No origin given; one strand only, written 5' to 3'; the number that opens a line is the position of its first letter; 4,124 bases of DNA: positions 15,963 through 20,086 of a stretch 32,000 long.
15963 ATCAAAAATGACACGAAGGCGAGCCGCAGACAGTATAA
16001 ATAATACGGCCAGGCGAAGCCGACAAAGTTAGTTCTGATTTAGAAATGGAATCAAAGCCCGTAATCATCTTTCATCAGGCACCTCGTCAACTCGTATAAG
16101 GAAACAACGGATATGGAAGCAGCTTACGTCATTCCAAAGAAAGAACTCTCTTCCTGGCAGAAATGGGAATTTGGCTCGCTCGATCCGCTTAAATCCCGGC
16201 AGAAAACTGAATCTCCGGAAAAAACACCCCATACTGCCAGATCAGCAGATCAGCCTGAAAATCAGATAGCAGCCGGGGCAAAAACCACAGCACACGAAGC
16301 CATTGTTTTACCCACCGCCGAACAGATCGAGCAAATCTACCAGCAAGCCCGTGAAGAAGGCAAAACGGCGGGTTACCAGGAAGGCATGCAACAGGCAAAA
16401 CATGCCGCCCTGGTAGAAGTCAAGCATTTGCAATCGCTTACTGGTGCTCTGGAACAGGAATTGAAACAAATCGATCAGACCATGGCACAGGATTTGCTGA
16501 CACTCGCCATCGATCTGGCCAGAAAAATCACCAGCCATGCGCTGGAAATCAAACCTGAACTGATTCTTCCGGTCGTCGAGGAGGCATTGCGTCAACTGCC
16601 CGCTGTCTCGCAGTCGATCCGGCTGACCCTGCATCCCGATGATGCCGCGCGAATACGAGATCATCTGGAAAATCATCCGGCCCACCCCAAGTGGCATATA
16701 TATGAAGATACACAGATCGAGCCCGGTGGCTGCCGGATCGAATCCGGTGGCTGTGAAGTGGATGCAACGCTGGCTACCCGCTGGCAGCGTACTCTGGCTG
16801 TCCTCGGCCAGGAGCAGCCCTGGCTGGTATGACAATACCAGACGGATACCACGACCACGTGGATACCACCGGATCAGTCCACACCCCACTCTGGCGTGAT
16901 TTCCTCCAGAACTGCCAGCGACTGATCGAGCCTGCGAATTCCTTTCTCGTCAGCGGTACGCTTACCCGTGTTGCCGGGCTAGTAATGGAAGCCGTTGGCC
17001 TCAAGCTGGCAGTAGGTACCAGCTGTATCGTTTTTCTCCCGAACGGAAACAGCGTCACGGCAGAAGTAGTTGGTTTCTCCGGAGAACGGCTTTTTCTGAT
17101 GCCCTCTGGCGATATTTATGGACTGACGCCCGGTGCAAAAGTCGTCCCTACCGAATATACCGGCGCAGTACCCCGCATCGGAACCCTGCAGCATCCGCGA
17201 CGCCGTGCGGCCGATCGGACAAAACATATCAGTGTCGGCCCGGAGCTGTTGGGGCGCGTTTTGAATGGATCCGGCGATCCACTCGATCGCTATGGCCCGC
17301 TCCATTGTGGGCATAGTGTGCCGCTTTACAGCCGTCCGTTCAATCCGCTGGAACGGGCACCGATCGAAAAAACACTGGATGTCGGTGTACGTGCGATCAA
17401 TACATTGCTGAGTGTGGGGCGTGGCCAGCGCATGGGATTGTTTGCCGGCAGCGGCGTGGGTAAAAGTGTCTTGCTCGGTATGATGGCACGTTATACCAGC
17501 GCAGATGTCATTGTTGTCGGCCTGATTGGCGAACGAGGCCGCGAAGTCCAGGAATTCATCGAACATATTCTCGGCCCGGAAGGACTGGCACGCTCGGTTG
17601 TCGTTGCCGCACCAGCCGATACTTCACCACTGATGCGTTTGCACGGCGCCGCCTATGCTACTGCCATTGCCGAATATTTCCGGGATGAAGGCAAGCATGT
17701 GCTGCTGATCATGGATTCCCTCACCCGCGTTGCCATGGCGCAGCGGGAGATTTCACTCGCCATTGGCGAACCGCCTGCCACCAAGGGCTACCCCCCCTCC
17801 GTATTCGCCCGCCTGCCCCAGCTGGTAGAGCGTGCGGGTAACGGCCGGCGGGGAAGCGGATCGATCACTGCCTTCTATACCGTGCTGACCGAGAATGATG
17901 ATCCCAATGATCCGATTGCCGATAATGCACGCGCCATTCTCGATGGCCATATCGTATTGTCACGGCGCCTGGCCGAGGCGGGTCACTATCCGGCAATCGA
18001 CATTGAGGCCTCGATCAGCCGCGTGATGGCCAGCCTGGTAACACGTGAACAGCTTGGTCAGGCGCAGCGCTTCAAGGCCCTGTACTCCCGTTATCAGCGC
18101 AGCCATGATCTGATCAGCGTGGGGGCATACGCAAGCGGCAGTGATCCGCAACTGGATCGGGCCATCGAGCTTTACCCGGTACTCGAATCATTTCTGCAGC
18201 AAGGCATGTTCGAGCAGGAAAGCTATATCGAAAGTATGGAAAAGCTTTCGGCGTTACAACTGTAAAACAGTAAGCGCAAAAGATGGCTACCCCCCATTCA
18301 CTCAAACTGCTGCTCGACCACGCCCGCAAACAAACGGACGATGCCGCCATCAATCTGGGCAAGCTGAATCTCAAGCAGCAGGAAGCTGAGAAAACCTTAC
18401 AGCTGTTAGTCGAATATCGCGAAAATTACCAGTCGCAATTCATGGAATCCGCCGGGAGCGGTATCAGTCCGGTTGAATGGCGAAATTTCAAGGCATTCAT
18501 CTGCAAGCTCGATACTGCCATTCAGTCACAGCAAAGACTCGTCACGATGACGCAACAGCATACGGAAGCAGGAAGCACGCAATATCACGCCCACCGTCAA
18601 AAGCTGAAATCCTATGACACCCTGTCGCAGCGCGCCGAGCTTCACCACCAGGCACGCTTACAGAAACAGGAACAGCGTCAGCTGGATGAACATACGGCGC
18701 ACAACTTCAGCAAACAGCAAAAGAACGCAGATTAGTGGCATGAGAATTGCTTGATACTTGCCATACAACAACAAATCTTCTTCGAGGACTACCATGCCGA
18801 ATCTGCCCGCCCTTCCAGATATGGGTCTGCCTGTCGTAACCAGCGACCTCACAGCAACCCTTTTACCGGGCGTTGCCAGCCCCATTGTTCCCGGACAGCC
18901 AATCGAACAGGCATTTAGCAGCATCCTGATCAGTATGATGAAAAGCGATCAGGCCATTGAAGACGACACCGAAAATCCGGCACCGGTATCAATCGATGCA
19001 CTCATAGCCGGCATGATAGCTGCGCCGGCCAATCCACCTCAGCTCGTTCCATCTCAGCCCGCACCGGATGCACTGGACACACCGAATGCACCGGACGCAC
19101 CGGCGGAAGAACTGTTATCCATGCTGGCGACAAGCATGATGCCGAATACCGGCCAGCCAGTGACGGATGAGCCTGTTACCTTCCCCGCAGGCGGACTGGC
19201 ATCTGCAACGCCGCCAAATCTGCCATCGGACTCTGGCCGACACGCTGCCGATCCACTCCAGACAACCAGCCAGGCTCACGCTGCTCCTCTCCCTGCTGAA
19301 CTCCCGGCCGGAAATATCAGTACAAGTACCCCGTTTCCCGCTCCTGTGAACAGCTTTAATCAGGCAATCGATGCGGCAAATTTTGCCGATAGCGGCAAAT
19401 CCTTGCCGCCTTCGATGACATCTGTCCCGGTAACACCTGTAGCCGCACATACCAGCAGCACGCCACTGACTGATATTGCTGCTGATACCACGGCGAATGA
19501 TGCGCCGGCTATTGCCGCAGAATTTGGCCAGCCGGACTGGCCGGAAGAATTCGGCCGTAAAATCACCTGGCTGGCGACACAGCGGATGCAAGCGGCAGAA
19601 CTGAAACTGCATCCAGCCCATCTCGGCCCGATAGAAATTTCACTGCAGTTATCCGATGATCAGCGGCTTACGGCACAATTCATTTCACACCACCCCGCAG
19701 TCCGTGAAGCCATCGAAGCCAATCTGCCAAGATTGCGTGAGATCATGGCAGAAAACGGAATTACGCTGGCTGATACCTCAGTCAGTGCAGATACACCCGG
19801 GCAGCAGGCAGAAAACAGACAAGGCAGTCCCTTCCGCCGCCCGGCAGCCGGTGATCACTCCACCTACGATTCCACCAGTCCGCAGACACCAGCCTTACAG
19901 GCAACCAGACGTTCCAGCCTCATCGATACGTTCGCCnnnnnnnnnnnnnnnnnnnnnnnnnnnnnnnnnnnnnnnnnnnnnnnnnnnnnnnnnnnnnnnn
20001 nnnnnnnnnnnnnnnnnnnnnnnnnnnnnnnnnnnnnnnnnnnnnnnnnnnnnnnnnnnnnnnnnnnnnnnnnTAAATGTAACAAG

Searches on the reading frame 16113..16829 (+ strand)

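Call 9: search_protein_families(library=pfam, proteins=[window:16113-16829:+], max_evalue=0.0001)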
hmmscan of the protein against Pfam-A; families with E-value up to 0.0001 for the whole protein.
window:16113-16829:+ (239 aa): 1 family
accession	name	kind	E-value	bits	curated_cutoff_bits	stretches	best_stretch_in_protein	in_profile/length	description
PF02108.21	FliH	-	7.3e-43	146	24.1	1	102-226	3-127/128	Flagellar assembly protein FliH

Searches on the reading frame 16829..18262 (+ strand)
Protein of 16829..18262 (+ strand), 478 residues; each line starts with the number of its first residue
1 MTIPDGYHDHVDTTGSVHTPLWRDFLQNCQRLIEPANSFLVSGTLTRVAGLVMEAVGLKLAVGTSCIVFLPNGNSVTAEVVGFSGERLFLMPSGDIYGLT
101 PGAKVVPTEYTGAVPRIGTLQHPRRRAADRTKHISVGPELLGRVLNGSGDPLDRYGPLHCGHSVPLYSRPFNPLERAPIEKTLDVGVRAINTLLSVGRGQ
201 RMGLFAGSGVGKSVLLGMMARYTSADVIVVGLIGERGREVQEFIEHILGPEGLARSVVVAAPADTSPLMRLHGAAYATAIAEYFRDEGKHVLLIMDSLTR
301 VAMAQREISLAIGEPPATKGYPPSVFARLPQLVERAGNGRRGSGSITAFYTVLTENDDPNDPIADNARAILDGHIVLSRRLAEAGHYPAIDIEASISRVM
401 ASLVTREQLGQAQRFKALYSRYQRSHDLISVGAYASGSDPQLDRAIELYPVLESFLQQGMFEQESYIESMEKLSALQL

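Call 9: search_protein_families(library=pfam, proteins=[window:16829-18262:+], max_evalue=0.0001)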
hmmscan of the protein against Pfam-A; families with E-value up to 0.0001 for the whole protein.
window:16829-18262:+ (478 aa): 3 families
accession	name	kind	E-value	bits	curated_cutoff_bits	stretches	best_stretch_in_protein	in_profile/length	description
PF00006.31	ATP-synt_ab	-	1e-89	300.2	29.5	1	186-397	1-213/213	ATP synthase alpha/beta family, nucleotide-binding domain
PF18269.6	T3SS_ATPase_C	-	3e-24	85.1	22.7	1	404-474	1-71/72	T3SS EscN ATPase C-terminal domain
PF02874.29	ATP-synt_ab_N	-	2.1e-06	28.6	20.9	1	46-108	2-68/69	ATP synthase alpha/beta family, beta-barrel domain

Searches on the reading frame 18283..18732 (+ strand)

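Call 9: search_protein_families(library=pfam, proteins=[window:18283-18732:+], max_evalue=0.0001)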
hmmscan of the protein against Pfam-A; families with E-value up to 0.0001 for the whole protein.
window:18283-18732:+ (150 aa): 1 family
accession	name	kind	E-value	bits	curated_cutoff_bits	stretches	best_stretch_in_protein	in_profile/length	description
PF02050.21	FliJ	-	1.5e-31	109.6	28.4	1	19-142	1-123/123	Flagellar FliJ protein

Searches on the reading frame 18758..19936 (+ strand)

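Call 9: search_protein_families(library=pfam, proteins=[window:18758-19936:+], max_evalue=0.0001)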
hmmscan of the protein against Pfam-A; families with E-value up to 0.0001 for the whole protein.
window:18758-19936:+ (393 aa): 1 family
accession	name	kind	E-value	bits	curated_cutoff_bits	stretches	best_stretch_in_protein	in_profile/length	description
PF02120.21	Flg_hook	-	1.5e-23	82.9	29.8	1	267-350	2-84/85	Flagellar hook-length control protein FliK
